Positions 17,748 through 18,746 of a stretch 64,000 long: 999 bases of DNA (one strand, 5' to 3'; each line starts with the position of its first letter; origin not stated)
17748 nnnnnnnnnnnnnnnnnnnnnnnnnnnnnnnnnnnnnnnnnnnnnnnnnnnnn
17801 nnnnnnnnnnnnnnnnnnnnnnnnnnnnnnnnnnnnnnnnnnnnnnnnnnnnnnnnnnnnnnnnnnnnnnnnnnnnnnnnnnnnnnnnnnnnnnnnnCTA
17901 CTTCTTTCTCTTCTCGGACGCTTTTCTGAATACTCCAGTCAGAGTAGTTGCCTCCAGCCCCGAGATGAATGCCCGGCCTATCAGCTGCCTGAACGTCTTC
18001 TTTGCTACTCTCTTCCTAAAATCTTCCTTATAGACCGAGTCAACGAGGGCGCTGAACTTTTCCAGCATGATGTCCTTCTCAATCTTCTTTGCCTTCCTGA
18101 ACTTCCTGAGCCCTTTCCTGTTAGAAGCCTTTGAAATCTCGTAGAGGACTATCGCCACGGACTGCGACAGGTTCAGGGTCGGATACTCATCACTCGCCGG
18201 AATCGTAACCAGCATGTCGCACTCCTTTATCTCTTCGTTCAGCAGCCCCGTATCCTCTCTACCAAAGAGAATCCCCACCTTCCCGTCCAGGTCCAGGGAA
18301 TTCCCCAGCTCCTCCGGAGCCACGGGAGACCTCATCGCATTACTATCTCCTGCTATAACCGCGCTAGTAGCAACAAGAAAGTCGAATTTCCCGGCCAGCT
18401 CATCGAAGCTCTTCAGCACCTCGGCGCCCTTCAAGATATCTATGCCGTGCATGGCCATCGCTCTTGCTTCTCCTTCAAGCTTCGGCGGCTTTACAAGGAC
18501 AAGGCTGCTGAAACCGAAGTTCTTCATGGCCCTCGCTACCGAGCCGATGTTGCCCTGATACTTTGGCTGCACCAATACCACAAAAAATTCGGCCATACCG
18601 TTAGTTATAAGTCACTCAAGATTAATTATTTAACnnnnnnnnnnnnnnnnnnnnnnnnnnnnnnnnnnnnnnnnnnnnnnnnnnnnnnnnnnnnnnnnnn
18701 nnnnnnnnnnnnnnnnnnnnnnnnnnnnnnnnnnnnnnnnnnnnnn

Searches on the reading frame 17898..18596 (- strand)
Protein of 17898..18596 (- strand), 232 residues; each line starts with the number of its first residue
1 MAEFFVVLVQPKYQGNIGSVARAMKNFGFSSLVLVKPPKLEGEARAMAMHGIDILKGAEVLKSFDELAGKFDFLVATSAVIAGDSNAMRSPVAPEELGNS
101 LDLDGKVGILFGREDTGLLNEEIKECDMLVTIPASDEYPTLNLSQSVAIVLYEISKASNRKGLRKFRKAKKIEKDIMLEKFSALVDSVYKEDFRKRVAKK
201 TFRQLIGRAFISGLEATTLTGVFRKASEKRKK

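Call 73: search_protein_families(library=pfam, proteins=[window:17898-18596:-], max_evalue=0.01)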
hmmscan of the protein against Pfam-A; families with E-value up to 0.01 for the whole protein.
window:17898-18596:- (232 aa): 2 families
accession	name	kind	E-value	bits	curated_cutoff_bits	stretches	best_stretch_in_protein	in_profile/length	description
PF00588.24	SpoU_methylase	-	6.5e-28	98.1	29.7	1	4-152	2-142/142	SpoU rRNA Methylase family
PF09936.14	Methyltrn_RNA_4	-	0.0062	16.8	22.6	0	44-151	74-177/182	SAM-dependent RNA methyltransferase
